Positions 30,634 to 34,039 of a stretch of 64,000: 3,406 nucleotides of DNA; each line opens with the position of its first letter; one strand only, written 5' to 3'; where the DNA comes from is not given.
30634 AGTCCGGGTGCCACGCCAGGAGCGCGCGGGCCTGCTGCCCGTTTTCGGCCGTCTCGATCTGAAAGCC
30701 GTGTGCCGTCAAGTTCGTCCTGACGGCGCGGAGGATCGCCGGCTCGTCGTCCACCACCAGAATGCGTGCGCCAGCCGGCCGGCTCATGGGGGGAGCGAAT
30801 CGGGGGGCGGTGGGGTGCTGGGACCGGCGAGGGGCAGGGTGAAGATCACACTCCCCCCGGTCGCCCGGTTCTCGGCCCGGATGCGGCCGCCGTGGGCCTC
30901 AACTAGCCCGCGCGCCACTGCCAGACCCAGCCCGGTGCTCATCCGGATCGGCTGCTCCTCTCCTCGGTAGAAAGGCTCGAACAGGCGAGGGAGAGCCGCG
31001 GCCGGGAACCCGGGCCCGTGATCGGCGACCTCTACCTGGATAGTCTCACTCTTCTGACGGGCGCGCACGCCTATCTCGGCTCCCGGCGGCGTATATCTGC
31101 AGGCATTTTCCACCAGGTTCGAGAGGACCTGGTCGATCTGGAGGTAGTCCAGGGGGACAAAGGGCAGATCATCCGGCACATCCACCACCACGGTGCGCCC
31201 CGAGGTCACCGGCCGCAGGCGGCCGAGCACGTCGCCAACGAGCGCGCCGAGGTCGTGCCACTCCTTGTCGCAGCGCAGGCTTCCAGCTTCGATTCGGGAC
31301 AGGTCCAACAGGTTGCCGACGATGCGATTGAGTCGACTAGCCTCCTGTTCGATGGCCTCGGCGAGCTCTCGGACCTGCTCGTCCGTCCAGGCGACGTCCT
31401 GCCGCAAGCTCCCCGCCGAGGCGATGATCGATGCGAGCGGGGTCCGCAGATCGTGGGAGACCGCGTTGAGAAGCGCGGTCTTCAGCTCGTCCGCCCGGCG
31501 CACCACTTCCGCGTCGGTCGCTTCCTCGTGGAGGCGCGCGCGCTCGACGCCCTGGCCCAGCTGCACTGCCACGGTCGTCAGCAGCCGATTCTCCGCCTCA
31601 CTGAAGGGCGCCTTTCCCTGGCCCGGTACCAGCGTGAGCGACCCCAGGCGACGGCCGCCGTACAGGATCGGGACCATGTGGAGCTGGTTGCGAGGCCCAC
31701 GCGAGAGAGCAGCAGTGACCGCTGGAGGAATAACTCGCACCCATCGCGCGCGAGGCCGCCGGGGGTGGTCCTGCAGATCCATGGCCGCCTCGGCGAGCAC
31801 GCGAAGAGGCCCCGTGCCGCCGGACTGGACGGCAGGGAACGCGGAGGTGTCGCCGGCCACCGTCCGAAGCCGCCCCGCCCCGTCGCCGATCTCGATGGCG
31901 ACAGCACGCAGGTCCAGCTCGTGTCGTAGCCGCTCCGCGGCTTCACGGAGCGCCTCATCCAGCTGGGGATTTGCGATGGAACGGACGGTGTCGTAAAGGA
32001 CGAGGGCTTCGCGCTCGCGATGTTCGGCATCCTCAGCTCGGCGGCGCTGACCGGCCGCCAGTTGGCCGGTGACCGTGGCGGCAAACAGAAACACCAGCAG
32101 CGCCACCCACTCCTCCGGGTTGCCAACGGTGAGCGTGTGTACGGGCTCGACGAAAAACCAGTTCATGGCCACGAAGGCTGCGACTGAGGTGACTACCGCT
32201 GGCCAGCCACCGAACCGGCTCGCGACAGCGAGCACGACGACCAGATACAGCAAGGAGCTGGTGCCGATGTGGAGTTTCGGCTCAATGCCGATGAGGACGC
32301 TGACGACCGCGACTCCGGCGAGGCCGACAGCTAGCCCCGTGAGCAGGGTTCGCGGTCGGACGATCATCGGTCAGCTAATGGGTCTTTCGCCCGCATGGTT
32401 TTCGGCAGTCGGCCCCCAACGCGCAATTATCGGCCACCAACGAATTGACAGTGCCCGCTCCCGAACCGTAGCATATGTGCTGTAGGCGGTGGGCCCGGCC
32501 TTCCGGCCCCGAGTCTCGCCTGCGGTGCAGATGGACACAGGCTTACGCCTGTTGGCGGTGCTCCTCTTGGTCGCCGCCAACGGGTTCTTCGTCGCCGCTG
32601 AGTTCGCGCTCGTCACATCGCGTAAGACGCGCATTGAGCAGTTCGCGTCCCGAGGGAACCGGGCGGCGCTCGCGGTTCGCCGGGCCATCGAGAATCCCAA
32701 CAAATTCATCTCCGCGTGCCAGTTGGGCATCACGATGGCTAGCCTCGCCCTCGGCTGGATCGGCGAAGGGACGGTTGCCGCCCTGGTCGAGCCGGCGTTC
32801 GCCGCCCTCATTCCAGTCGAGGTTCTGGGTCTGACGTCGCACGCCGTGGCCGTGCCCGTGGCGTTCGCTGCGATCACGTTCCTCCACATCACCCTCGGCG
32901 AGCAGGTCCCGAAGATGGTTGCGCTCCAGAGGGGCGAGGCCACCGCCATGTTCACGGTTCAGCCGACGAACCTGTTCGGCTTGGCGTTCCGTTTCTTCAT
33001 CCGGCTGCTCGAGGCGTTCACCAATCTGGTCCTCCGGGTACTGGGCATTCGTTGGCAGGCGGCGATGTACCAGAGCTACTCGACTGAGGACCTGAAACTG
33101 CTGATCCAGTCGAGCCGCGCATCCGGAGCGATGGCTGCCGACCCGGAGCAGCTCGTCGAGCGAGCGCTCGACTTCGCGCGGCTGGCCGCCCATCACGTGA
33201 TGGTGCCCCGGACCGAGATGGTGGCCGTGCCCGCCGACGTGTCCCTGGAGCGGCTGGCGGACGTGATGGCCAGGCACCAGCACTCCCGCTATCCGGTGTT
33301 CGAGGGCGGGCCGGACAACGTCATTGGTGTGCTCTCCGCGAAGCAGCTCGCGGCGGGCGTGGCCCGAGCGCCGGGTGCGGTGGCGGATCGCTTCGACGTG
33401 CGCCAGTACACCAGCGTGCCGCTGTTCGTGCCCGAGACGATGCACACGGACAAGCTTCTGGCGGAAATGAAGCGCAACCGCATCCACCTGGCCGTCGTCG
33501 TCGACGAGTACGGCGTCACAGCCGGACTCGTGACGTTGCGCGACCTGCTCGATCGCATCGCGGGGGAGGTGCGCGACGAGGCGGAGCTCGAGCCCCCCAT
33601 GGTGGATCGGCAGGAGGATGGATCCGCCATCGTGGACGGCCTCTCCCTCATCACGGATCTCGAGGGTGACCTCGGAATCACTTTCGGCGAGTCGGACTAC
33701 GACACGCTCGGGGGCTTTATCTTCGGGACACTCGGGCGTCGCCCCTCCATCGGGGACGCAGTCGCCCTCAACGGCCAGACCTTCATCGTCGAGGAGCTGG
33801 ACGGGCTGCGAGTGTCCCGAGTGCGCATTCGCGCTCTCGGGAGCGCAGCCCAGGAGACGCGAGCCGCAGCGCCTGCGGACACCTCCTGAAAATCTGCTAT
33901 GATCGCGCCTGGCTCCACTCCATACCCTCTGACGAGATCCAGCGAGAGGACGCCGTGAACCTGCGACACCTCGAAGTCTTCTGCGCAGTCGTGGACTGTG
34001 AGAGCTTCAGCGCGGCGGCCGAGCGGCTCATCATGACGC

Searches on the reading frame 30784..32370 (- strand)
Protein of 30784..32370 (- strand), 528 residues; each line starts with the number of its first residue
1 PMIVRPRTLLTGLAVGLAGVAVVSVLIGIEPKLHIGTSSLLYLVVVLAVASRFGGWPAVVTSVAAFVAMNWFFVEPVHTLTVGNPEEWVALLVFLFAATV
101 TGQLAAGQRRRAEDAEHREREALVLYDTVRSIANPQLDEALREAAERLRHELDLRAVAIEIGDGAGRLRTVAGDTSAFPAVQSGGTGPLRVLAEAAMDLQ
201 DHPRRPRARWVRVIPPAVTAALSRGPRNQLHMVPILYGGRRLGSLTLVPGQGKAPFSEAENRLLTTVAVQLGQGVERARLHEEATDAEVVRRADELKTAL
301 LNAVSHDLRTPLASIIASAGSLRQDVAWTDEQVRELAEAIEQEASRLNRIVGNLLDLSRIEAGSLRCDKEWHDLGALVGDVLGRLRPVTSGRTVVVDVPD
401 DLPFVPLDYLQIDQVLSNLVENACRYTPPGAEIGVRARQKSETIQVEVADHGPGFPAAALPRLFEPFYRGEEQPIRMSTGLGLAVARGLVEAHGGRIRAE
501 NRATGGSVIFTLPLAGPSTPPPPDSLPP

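Call 52: search_protein_families(library=pfam, proteins=[window:30784-32370:-], max_evalue=0.00001)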
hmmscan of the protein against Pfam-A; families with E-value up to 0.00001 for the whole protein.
window:30784-32370:- (528 aa): 6 families
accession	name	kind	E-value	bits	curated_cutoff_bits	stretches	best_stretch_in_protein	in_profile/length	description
PF02518.31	HATPase_c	-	9.5e-26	90.9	26.4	1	408-514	2-109/111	Histidine kinase-, DNA gyrase B-, and HSP90-like ATPase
PF13493.11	DUF4118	-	2.9e-25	88.5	28.4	1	15-118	6-107/107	Domain of unknown function (DUF4118)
PF00512.31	HisKA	-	2.2e-17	63.3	26.9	1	297-363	2-66/66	His Kinase A (phospho-acceptor) domain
PF13581.12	HATPase_c_2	-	2.2e-08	34.6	27.4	1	416-499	40-116/127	Histidine kinase-like ATPase domain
PF01590.32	GAF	-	1e-06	29.8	22.4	1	137-273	2-131/133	GAF domain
PF13185.12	GAF_2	-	1.3e-06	29.1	28.6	1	137-275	4-135/136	GAF domain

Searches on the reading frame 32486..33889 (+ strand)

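Call 52: search_protein_families(library=pfam, proteins=[window:32486-33889:+], max_evalue=0.00001)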
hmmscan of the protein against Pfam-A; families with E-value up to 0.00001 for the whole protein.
window:32486-33889:+ (467 aa): 3 families
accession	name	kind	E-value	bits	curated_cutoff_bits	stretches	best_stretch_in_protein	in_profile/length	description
PF01595.25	CNNM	-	2.2e-43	148.5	28.4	1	24-217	2-178/181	Cyclin M transmembrane N-terminal domain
PF03471.22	CorC_HlyC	-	3.1e-19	69.2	27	1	375-450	2-79/81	Transporter associated domain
PF00571.33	CBS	-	7.8e-18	65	24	2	307-359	3-56/57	CBS domain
